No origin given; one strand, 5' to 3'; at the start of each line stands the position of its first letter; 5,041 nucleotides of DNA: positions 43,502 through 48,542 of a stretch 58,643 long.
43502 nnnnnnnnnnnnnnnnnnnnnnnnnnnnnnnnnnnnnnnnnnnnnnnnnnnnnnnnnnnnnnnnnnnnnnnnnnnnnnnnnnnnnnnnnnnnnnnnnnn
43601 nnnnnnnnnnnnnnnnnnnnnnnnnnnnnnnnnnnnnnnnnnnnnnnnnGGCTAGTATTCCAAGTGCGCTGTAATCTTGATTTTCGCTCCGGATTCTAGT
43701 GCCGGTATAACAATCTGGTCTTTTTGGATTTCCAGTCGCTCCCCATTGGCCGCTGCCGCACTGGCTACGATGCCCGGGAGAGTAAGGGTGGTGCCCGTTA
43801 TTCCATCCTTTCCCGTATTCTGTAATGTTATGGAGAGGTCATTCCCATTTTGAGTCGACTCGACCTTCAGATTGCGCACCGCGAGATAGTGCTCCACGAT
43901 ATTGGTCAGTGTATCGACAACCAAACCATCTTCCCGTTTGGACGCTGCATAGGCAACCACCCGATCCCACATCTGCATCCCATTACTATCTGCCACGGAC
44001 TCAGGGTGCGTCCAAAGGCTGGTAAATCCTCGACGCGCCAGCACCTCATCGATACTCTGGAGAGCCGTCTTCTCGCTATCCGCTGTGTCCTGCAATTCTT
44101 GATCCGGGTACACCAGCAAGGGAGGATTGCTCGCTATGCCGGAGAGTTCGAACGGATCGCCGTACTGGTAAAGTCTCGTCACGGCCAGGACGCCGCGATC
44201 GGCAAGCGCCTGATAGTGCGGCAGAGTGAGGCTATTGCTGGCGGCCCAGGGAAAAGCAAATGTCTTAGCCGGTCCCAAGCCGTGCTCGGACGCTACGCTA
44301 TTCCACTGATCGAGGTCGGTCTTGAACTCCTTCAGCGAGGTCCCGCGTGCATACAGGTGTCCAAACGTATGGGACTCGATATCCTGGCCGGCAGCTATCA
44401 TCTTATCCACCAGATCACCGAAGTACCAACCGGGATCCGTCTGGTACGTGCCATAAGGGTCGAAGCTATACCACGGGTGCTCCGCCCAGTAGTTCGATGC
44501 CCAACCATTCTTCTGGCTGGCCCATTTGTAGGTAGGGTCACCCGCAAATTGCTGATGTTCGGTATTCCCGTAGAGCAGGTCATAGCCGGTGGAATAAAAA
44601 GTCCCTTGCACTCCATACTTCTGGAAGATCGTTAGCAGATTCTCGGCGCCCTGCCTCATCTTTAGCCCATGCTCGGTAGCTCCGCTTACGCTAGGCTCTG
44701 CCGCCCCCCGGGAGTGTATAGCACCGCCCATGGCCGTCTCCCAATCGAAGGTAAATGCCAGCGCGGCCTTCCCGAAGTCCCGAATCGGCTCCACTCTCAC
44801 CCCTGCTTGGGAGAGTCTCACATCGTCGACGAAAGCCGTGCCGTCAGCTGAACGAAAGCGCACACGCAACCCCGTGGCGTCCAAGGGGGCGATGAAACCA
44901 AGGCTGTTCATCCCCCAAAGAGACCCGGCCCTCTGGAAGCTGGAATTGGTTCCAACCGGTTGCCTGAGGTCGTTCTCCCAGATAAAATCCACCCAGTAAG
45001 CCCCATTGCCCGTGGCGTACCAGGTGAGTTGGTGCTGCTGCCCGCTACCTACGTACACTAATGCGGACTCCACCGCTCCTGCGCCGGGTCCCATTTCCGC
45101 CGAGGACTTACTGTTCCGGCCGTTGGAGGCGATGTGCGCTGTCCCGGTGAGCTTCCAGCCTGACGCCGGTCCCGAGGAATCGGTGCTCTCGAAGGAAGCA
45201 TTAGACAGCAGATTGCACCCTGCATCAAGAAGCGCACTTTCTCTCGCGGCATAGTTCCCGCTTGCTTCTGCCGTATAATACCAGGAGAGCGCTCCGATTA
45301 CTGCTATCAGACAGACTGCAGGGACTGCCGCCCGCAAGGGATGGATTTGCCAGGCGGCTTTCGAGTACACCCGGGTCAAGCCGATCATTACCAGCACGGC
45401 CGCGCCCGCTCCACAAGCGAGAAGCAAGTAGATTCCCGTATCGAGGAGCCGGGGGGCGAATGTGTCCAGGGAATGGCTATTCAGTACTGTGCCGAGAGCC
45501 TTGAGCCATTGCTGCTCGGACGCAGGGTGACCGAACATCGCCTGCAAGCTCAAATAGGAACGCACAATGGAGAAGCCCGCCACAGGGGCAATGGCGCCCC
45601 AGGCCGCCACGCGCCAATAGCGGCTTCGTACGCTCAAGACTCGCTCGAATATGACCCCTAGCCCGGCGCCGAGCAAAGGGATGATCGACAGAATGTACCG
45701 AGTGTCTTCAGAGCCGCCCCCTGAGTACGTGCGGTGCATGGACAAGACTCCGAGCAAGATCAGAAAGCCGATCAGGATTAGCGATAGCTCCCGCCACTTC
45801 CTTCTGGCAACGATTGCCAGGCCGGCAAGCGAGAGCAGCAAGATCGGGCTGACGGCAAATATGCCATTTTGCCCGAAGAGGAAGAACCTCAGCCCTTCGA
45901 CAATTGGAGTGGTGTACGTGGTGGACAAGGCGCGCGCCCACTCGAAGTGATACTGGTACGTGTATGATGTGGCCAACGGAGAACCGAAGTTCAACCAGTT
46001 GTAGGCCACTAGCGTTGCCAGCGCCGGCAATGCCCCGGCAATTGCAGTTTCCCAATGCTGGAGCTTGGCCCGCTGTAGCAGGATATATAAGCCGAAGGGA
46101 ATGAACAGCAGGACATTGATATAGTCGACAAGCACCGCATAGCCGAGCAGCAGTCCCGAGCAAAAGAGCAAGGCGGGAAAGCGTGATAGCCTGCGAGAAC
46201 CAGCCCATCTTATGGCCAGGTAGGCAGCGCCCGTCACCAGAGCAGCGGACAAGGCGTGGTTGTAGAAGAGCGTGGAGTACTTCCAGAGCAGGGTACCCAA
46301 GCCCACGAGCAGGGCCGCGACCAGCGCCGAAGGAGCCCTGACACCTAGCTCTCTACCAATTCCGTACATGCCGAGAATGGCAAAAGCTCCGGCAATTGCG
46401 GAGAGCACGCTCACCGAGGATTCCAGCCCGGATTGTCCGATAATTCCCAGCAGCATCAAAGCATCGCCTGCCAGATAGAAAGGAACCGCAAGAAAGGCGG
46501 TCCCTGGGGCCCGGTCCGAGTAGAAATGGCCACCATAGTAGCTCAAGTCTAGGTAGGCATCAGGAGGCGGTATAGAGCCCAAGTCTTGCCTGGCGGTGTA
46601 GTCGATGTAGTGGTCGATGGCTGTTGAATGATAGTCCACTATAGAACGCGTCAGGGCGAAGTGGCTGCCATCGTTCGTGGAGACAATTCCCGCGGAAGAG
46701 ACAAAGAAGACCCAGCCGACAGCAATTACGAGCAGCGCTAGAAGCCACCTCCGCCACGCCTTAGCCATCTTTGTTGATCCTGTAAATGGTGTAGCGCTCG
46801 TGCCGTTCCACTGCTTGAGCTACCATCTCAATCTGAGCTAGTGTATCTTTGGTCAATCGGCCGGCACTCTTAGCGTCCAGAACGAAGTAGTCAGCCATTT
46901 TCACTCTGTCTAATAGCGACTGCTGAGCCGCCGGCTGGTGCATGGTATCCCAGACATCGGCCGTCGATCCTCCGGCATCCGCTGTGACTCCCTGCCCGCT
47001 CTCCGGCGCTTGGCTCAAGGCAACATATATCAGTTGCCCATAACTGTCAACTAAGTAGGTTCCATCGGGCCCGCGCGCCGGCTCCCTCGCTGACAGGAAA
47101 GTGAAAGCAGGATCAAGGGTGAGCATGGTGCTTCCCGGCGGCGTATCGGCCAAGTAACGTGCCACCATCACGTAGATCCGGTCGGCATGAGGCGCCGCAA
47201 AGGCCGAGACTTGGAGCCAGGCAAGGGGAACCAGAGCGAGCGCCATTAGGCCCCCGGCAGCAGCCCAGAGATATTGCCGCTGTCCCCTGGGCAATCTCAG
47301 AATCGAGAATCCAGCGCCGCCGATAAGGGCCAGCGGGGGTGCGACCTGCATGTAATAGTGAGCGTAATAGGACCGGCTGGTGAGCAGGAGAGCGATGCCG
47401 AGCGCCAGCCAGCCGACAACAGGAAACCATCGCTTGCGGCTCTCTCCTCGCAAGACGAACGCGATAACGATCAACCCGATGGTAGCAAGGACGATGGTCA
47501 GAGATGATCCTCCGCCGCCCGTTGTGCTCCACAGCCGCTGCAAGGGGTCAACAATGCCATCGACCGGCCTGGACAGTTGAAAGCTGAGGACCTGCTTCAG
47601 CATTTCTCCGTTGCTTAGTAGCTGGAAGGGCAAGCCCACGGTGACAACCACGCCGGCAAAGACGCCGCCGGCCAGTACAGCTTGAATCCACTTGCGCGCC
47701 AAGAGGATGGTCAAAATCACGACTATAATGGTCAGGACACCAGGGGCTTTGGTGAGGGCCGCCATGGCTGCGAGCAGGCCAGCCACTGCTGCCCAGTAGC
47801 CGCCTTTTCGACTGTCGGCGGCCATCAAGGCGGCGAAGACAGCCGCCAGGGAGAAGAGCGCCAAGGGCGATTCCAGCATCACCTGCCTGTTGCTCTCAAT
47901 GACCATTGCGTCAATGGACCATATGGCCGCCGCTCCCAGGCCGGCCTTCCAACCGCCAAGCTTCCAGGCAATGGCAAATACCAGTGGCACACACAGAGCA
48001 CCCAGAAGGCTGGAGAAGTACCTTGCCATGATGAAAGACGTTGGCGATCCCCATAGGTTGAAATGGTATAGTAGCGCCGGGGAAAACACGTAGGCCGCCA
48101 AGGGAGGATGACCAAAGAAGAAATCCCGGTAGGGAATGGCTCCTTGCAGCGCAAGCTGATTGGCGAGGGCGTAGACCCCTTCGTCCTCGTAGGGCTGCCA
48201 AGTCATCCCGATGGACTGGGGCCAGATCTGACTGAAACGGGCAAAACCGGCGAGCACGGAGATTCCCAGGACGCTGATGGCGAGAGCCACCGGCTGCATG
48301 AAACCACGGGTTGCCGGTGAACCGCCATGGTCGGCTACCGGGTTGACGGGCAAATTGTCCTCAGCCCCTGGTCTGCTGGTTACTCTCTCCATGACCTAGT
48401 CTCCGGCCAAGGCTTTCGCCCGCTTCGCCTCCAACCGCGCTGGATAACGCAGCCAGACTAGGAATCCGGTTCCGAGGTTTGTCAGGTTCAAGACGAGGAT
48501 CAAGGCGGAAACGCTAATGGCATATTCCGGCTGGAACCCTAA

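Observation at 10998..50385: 27-gene, roughly 39-kb co-directional operon dominated by GT-C-like membrane proteins: candidate extracytoplasmic glycopolymer assembly line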

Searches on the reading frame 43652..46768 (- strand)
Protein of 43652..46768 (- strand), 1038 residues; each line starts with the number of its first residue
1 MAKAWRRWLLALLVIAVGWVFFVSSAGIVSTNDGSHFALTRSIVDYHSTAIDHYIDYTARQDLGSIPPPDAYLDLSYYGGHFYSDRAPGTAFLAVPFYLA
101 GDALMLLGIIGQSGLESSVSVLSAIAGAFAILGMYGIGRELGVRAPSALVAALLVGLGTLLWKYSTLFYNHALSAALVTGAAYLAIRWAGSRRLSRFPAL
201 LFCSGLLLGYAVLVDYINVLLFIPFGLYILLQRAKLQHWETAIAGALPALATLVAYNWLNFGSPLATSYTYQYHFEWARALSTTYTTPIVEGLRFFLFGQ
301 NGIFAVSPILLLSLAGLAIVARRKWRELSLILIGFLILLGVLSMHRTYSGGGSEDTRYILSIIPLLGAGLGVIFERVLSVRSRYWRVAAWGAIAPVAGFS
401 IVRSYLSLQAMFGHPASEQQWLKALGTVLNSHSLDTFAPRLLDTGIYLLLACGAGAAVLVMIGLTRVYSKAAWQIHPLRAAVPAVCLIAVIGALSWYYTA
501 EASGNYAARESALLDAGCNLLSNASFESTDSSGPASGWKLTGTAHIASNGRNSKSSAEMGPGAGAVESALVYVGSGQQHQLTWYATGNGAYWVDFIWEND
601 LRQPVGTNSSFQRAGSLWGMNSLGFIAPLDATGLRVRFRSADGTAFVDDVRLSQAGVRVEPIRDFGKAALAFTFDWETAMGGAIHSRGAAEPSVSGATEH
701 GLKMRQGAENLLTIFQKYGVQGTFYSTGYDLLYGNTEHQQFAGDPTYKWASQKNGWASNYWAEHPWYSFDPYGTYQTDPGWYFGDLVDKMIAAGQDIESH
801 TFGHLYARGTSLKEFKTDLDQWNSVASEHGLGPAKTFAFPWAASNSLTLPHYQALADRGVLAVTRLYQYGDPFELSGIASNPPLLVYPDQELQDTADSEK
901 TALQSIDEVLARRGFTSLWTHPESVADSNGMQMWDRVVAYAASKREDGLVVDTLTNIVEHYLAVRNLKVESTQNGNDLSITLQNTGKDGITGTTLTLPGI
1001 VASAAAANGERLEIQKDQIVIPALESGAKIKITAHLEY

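Call 6: search_protein_families(library=pfam, proteins=[window:43652-46768:-], max_evalue=0.01)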
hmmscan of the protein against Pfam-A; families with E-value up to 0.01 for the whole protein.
window:43652-46768:- (1038 aa): 1 family
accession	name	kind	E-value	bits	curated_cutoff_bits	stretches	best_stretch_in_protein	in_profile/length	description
PF01522.26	Polysacc_deac_1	-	7.9e-07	29.5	23.1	1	706-852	19-116/124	Polysaccharide deacetylase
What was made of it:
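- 43652..46768 (-): g24, GT-C-like membrane domain fused to an extracytoplasmic CE4 polysaccharide deacetylase. Pfam Polysacc_deac_1 29.5 bits at aa 706-852 (call 6).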

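Call 12: search_protein_families(library=ncbifam, proteins=[window:43652-46768:-], max_evalue=0.001)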
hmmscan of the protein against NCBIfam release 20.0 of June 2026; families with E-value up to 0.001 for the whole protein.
window:43652-46768:- (1038 aa): 1 family
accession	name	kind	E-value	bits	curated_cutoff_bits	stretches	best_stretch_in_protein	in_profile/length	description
NF047440.1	LA3751_2_3_fam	subfamily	2e-15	56.6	200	1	119-408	101-386/460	LA_3751/LA_3752 family putative glycosyltransferase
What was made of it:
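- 43652..46768 (-): NCBIfam LA_3751/3752 putative GT, E 2e-15 (call 12).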

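Call 24: search_solved_structures(query=window:43652-46768:-, max_evalue=1)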
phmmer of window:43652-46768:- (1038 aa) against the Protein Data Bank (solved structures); distinct sequences matched with E-value up to 1: 2.
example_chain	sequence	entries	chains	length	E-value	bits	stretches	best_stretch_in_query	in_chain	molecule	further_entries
2ekj_A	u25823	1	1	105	0.4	11.6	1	819-871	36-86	Collagen alpha-1(XX) chain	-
5jmu_A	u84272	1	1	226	0.41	11.6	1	786-881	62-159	Peptidoglycan N-acetylglucosamine deacetylase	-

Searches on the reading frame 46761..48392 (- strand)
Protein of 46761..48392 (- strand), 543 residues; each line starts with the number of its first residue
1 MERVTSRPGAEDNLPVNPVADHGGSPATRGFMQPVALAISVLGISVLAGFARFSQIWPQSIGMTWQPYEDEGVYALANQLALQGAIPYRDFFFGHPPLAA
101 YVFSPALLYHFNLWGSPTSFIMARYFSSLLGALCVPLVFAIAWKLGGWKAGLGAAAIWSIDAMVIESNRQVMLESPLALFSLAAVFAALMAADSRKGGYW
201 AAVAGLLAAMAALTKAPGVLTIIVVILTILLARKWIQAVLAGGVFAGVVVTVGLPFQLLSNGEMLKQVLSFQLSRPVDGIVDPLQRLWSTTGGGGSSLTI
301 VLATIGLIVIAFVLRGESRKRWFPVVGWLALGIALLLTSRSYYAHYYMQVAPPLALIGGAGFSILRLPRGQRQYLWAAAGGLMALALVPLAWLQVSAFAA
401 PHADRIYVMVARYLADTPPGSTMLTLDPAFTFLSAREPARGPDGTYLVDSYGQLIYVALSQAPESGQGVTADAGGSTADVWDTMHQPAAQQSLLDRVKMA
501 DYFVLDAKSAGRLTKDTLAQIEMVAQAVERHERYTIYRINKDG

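Call 6: search_protein_families(library=pfam, proteins=[window:46761-48392:-], max_evalue=0.01)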
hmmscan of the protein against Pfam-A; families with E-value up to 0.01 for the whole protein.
window:46761-48392:- (543 aa): 2 families
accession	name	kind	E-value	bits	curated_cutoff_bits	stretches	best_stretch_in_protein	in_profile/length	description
PF02366.24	PMT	-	1e-14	55.1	22.7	1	118-258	80-232/245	Dolichyl-phosphate-mannose-protein mannosyltransferase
PF13231.12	PMT_2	-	1e-08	36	26.1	1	95-243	2-145/160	Dolichyl-phosphate-mannose-protein mannosyltransferase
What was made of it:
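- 46761..48392 (-): g25, PMT/ArnT-type GT-C (third gene of the GT2 / flippase-like / GT-C module). Pfam PMT 55.1 bits and PMT_2 36 bits (call 6).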

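Call 12: search_protein_families(library=ncbifam, proteins=[window:46761-48392:-], max_evalue=0.001)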
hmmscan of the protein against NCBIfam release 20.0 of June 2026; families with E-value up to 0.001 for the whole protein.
window:46761-48392:- (543 aa): 0 families

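Call 23: search_solved_structures(query=window:46761-48392:-, max_evalue=1)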
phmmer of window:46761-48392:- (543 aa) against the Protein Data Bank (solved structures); distinct sequences matched with E-value up to 1: 0.
